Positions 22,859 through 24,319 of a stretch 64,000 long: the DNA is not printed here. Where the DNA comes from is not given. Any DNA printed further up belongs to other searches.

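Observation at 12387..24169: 11-subunit complex I without NuoEFG, divergent from a ferredoxin and RnfC/PduS-like flavoprotein: candidate alternative electron-input module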

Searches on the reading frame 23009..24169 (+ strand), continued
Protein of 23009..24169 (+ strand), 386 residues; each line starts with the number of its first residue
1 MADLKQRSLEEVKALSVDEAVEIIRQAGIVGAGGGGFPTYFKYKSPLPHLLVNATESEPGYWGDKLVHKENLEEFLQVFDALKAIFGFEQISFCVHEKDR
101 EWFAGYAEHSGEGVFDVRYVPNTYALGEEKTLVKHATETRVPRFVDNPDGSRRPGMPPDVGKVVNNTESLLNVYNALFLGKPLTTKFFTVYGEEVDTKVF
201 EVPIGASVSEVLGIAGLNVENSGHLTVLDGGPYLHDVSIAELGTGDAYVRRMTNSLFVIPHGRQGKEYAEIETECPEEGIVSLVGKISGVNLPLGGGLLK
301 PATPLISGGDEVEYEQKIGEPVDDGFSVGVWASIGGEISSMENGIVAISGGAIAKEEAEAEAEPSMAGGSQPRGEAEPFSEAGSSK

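Call 29: search_solved_structures(query=window:23009-24169:+, max_evalue=0.01, show_alignments=3)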
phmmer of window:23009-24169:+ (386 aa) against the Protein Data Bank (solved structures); distinct sequences matched with E-value up to 0.01: 28.
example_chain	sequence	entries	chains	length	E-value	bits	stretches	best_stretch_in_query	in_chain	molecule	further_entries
7zc6_C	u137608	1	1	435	1.1e-23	87.4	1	13-234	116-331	RnfC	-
9eri_C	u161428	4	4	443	3.7e-13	52.7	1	15-234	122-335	Na(+)-translocating ferredoxin:NAD(+) oxidoreductase complex subunit C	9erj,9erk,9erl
8ahx_C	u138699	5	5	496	1.8e-11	47.1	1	23-234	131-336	Ion-translocating oxidoreductase complex subunit C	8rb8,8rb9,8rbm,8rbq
8oh5_B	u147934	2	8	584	3.5e-07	33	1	11-69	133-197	NAD-reducing hydrogenase subunit HoxF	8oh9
9bov_B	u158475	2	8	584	1.8e-05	27.3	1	13-68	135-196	NADH dehydrogenase (Quinone)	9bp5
9fdj_B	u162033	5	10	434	6.7e-05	25.5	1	7-71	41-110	NADH-quinone oxidoreductase subunit F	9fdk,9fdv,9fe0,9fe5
9fe7_B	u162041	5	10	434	7e-05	25.4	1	7-71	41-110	NADH-quinone oxidoreductase subunit F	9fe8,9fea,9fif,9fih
2fug_1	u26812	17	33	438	7.4e-05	25.3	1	12-69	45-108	NADH-quinone oxidoreductase chain 1 | NADH-QUINONE OXIDOREDUCTASE SUBUNIT 1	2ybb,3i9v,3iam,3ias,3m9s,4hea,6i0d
6q9c_B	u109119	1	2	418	7.6e-05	25.3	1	7-71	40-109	NADH-quinone oxidoreductase subunit F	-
7q5y_C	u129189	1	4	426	8e-05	25.2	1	7-71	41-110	NADH-quinone oxidoreductase subunit F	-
6hl2_B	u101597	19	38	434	8.7e-05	25.1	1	7-71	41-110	NADH-quinone oxidoreductase subunit F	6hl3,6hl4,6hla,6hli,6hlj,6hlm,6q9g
7p64_F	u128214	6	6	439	0.00014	24.4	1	12-74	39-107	NADH-quinone oxidoreductase subunit F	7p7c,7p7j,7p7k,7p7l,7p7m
7p61_F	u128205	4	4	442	0.00014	24.4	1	12-74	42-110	NADH-quinone oxidoreductase subunit F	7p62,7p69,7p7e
7awt_F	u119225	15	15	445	0.00014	24.4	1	12-74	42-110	NADH-quinone oxidoreductase subunit F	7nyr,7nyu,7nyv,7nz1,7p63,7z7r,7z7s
9q8i_F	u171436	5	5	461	0.00016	24.2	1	12-74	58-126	NADH-quinone oxidoreductase subunit F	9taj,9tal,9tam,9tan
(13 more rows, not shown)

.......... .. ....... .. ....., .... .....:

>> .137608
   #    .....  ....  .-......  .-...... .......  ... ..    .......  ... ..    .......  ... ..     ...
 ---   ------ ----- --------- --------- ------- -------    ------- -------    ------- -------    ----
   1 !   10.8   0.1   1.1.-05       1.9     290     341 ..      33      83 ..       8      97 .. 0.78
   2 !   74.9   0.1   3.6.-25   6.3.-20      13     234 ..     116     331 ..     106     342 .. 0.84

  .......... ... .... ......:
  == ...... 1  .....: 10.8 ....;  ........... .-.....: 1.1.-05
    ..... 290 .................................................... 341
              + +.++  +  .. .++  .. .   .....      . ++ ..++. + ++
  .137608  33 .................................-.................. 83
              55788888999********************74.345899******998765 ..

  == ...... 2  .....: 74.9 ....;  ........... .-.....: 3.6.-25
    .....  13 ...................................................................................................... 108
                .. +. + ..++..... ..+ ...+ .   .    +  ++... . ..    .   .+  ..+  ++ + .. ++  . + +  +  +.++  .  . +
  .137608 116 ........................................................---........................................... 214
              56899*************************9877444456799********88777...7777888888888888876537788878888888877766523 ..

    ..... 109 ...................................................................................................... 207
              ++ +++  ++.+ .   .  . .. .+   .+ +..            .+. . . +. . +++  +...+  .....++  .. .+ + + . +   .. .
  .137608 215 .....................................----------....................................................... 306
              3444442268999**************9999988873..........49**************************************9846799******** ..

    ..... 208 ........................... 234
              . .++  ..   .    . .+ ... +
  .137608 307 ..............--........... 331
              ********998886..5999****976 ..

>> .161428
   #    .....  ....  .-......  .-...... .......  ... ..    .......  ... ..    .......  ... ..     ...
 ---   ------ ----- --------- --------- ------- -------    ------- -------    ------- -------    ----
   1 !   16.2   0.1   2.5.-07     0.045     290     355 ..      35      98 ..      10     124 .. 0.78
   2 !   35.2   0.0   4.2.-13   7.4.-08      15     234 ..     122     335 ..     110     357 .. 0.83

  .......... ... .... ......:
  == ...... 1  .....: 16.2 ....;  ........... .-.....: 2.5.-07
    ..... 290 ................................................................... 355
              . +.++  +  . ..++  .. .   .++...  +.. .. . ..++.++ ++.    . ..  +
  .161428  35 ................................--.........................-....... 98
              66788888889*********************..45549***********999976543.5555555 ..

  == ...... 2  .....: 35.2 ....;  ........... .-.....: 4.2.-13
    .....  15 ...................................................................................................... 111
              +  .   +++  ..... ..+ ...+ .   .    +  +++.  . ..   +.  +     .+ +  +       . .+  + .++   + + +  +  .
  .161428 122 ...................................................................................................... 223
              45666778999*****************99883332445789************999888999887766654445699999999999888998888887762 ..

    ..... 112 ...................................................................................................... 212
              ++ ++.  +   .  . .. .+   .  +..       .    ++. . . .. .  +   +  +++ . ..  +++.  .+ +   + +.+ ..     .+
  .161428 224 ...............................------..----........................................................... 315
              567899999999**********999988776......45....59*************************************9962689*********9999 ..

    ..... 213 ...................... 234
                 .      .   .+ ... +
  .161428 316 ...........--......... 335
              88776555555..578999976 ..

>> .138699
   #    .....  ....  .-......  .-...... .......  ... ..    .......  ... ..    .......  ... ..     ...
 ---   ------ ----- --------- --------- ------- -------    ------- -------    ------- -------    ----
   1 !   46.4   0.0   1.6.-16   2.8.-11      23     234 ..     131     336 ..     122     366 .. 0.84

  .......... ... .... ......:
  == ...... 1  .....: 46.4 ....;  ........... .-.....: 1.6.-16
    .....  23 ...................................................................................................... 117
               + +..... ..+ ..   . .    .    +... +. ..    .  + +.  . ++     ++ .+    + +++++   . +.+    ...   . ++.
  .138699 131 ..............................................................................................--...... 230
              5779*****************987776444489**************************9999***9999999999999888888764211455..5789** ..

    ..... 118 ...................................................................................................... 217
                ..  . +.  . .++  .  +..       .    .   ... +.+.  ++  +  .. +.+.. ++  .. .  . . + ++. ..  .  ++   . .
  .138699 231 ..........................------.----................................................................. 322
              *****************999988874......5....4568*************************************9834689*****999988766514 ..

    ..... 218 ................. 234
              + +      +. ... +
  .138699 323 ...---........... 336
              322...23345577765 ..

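Call 30: find_homologous_proteins(query=L018:9035-9586:+, max_evalue=1e-20)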
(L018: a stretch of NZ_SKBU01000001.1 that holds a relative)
Query L018:9035-9586:+ (183 aa): 39 proteins with E <= 1e-20 among 111 candidates.
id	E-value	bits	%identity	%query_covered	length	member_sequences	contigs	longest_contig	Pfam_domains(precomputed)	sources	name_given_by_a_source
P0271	2.4e-104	365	84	99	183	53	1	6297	PF14697.12,PF12797.13,PF12837.13,PF00037.33,PF13484.12,PF12838.13,PF13237.12,PF13183.12,PF13187.12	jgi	jgi:NADH-quinone oxidoreductase subunit I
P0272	7.5e-86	305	85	79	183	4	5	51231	PF14697.12,PF12797.13,PF12837.13,PF00037.33,PF13484.12,PF12838.13,PF13237.12,PF13183.12,PF13187.12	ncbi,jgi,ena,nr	ncbi:MAG: NADH-quinone oxidoreductase subunit I [Actinomycetota bacterium]|jgi:NADH-quinone oxidored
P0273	1.0e-84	301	77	91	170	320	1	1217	PF14697.12,PF12797.13,PF12837.13,PF00037.33,PF13484.12,PF12838.13,PF13237.12,PF13187.12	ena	-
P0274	1.6e-84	300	78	91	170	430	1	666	PF14697.12,PF12797.13,PF12837.13,PF00037.33,PF13484.12,PF12838.13,PF13237.12,PF13183.12,PF13187.12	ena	-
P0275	7.6e-84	298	86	78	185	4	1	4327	PF14697.12,PF12797.13,PF12837.13,PF00037.33,PF13484.12,PF12838.13,PF13237.12,PF13183.12,PF13187.12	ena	-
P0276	2.3e-83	297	88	79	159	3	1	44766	PF14697.12,PF12797.13,PF12837.13,PF00037.33,PF13484.12,PF12838.13,PF13237.12,PF13187.12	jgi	jgi:NADH-quinone oxidoreductase subunit I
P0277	2.2e-82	293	83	76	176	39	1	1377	PF14697.12,PF12797.13,PF12837.13,PF00037.33,PF13484.12,PF12838.13,PF13237.12,PF13187.12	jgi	jgi:NADH-quinone oxidoreductase subunit I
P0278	3.0e-82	293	73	95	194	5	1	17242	PF14697.12,PF12797.13,PF12837.13,PF00037.33,PF13484.12,PF12838.13,PF13237.12,PF13183.12,PF13187.12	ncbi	ncbi:MAG: NuoI/complex I 23 kDa subunit family protein [Rubrobacter sp.]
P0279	5.2e-82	292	84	76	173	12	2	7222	PF14697.12,PF12797.13,PF12837.13,PF00037.33,PF13484.12,PF12838.13,PF13237.12,PF13183.12,PF13187.12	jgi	-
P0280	4.3e-81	289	73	95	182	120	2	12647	PF14697.12,PF12797.13,PF12837.13,PF00037.33,PF13484.12,PF12838.13,PF13237.12,PF13187.12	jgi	jgi:NADH-quinone oxidoreductase subunit I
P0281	3.7e-80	286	83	77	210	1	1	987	PF14697.12,PF12797.13,PF12837.13,PF00037.33,PF13484.12,PF12838.13,PF13237.12,PF13187.12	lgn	-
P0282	3.5e-78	280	82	76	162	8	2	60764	PF14697.12,PF12797.13,PF12837.13,PF00037.33,PF13484.12,PF12838.13,PF13534.12,PF13237.12,PF13183.12,PF13187.12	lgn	-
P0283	3.9e-76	273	83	73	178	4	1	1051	PF14697.12,PF12797.13,PF12837.13,PF00037.33,PF13484.12,PF12838.13,PF13534.12,PF13237.12,PF13183.12,PF13187.12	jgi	jgi:NADH-quinone oxidoreductase subunit I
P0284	5.5e-67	243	77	79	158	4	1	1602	PF14697.12,PF00037.33,PF12838.13,PF13237.12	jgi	jgi:NADH-quinone oxidoreductase subunit I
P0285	6.8e-67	243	83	67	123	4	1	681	PF14697.12,PF12797.13,PF12837.13,PF00037.33,PF13484.12,PF12838.13,PF13237.12,PF13187.12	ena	-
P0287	2.0e-61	225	84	61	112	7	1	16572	PF14697.12,PF12797.13,PF12837.13,PF00037.33,PF12838.13,PF13237.12,PF13187.12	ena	-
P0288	3.2e-60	221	89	54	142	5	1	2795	PF14697.12,PF12797.13,PF12837.13,PF00037.33,PF13484.12,PF12838.13,PF13237.12,PF13187.12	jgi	jgi:NADH-quinone oxidoreductase subunit I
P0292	7.0e-51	191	90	45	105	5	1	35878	PF00037.33,PF12838.13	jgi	jgi:NADH-quinone oxidoreductase subunit I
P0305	5.2e-42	162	80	48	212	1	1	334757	PF00037.33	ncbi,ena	-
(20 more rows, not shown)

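Call 31: find_encoding_contigs(protein=P0272, flank=10000, max_places=3)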
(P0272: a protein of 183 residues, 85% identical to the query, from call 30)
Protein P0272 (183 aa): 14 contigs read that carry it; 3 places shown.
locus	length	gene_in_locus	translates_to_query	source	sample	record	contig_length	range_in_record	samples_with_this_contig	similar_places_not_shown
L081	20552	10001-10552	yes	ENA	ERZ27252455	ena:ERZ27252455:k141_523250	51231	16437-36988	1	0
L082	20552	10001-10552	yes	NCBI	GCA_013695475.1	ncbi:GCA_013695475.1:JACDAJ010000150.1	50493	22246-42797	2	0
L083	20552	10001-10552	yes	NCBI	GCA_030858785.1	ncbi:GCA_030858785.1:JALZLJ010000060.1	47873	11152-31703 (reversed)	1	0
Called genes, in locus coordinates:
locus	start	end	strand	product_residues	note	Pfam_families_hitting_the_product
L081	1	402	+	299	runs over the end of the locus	PF00231:ATP-synt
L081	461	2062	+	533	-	PF02874:ATP-synt_ab_N, PF00006:ATP-synt_ab, PF22919:ATP-synt_VA_C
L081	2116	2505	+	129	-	PF02823:ATP-synt_DE_N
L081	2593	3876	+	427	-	PF00275:EPSP_synthase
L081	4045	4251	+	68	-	PF15919:HicB_lk_antitox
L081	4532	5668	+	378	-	PF01546:Peptidase_M20, PF07687:M20_dimer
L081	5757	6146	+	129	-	PF00507:Oxidored_q4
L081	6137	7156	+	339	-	PF01058:Oxidored_q6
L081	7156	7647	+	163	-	PF00329:Complex1_30kDa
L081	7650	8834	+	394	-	PF00346:Complex1_49kDa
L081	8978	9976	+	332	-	PF00146:NADHdh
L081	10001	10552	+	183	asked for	PF13183:Fer4_8 (faint), PF12797:Fer4_2 (faint), PF00037:Fer4 (weak), PF13237:Fer4_10 (weak), PF14697:Fer4_21 (weak), PF12838:Fer4_7, PF13187:Fer4_9 (weak), PF00037:Fer4 (weak), +2 more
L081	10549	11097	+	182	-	PF00499:Oxidored_q3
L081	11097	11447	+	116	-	PF00420:Oxidored_q2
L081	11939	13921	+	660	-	PF00662:Proton_antipo_N, PF00361:Proton_antipo_M, PF01010:Proton_antipo_C (weak)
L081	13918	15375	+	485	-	PF00361:Proton_antipo_M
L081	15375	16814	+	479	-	PF00361:Proton_antipo_M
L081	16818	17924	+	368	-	PF00483:NTP_transferase, PF12804:NTP_transf_3, PF00132:Hexapep (faint), PF24894:Hexapep_GlmU (faint), PF25084:LbH_EIF2B, PF25087:GMPPB_C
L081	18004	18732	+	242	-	PF18912:DZR_2, PF00156:Pribosyltran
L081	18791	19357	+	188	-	PF02482:Ribosomal_S30AE, PF16321:Ribosom_S30AE_C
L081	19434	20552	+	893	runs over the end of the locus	PF07517:SecA_DEAD, PF01043:SecA_PP_bind, PF21090:P-loop_SecA, PF07516:SecA_SW, PF02810:SEC-C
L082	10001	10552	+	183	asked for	PF13183:Fer4_8 (faint), PF12797:Fer4_2 (faint), PF00037:Fer4 (weak), PF13237:Fer4_10 (weak), PF14697:Fer4_21 (weak), PF12838:Fer4_7, PF13187:Fer4_9 (weak), PF00037:Fer4 (weak), +2 more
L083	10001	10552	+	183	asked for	PF13183:Fer4_8 (faint), PF12797:Fer4_2 (faint), PF00037:Fer4 (weak), PF13237:Fer4_10 (weak), PF14697:Fer4_21 (weak), PF12838:Fer4_7, PF13187:Fer4_9 (weak), PF00037:Fer4 (weak), +2 more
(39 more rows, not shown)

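Call 32: find_encoding_contigs(protein=P0305, flank=10000, max_places=2)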
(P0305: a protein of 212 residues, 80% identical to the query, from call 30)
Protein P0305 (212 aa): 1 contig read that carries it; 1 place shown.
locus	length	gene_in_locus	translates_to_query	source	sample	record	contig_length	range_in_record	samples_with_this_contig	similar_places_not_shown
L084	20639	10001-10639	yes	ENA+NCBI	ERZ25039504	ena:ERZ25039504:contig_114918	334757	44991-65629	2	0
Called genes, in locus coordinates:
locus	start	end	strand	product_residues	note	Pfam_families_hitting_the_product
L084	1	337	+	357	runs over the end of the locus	PF00006:ATP-synt_ab, PF22919:ATP-synt_VA_C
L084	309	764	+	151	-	PF02823:ATP-synt_DE_N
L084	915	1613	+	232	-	PF00275:EPSP_synthase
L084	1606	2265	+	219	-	PF00275:EPSP_synthase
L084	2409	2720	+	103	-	PF01546:Peptidase_M20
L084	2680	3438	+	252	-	PF01546:Peptidase_M20, PF07687:M20_dimer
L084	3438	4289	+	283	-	PF00561:Abhydrolase_1, PF12146:Hydrolase_4 (weak), PF12697:Abhydrolase_6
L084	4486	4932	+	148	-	-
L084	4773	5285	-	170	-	PF01512:Complex1_51K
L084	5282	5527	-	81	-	PF01512:Complex1_51K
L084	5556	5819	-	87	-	PF12797:Fer4_2 (faint), PF12838:Fer4_7 (faint), PF13237:Fer4_10 (faint), PF00037:Fer4 (weak)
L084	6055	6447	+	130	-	PF00507:Oxidored_q4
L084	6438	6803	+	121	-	PF01058:Oxidored_q6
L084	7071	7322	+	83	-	-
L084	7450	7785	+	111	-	PF00329:Complex1_30kDa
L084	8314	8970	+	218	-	PF00346:Complex1_49kDa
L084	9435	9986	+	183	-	PF00146:NADHdh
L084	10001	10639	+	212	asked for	PF00037:Fer4 (weak)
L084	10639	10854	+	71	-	PF00499:Oxidored_q3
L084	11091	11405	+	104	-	PF00420:Oxidored_q2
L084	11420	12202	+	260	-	PF00361:Proton_antipo_M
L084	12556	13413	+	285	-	-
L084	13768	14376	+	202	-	PF00361:Proton_antipo_M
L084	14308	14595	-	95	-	-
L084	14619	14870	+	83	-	-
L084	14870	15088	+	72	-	-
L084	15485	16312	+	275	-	PF00361:Proton_antipo_M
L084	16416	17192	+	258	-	PF00483:NTP_transferase, PF12804:NTP_transf_3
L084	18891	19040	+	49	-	PF16321:Ribosom_S30AE_C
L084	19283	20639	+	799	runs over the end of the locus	PF00270:DEAD (weak), PF07517:SecA_DEAD, PF01043:SecA_PP_bind, PF21090:P-loop_SecA, PF07516:SecA_SW, PF02810:SEC-C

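Call 33: find_encoding_contigs(protein=P0271, flank=10000, max_places=2)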
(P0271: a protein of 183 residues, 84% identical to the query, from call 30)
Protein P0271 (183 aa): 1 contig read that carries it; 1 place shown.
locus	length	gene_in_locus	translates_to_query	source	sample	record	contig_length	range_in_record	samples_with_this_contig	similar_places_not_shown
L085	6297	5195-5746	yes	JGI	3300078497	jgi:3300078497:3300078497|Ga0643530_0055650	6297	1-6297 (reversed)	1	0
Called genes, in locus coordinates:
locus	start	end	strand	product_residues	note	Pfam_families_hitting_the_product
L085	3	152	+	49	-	?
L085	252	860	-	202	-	-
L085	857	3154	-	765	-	PF22085:NorB_cytochrome_c-like, PF00115:COX1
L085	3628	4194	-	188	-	PF00578:AhpC-TSA (faint)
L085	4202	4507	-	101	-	PF00111:Fer2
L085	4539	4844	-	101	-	-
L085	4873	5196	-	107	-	-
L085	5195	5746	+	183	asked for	PF13183:Fer4_8 (faint), PF12838:Fer4_7, PF12797:Fer4_2 (faint), PF00037:Fer4 (weak), PF13237:Fer4_10 (weak), PF14697:Fer4_21 (weak), PF13187:Fer4_9 (weak), PF00037:Fer4 (weak), +2 more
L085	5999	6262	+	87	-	PF12797:Fer4_2 (faint), PF12838:Fer4_7 (faint), PF13237:Fer4_10 (faint), PF14697:Fer4_21 (faint), PF00037:Fer4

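Call 34: find_encoding_contigs(protein=P0276, flank=10000, max_places=2)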
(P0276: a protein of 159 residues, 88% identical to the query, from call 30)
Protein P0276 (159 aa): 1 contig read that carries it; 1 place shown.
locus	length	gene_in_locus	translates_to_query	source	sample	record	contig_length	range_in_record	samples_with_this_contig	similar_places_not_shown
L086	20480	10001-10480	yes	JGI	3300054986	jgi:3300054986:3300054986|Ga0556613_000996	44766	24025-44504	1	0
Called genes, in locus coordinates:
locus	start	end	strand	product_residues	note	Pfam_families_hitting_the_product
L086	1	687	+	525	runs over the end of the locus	PF02874:ATP-synt_ab_N, PF09378:HAS-barrel (weak), PF00006:ATP-synt_ab, PF06745:ATPase (weak), PF00306:ATP-synt_ab_C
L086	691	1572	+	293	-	PF00231:ATP-synt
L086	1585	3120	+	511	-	PF02874:ATP-synt_ab_N, PF00006:ATP-synt_ab, PF22919:ATP-synt_VA_C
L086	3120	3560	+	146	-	PF02823:ATP-synt_DE_N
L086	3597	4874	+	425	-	PF00275:EPSP_synthase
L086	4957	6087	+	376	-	PF01546:Peptidase_M20, PF07687:M20_dimer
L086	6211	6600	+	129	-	PF00507:Oxidored_q4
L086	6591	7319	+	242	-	PF01058:Oxidored_q6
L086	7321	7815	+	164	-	PF00329:Complex1_30kDa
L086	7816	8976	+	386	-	PF00346:Complex1_49kDa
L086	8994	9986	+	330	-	PF00146:NADHdh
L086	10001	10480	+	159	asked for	PF00037:Fer4 (weak), PF12797:Fer4_2 (faint), PF12837:Fer4_6 (faint), PF13237:Fer4_10 (weak), PF14697:Fer4_21 (weak), PF12838:Fer4_7, PF13187:Fer4_9 (weak), PF00037:Fer4, +1 more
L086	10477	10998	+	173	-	PF00499:Oxidored_q3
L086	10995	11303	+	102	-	PF00420:Oxidored_q2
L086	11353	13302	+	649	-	PF00662:Proton_antipo_N, PF00361:Proton_antipo_M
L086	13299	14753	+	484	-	PF00361:Proton_antipo_M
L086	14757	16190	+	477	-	PF00361:Proton_antipo_M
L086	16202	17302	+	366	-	PF00483:NTP_transferase, PF12804:NTP_transf_3, PF00132:Hexapep (faint), PF25084:LbH_EIF2B, PF25087:GMPPB_C, PF24894:Hexapep_GlmU (weak)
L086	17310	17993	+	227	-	PF18912:DZR_2, PF00156:Pribosyltran (weak)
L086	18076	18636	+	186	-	PF02482:Ribosomal_S30AE, PF16321:Ribosom_S30AE_C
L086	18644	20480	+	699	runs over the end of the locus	?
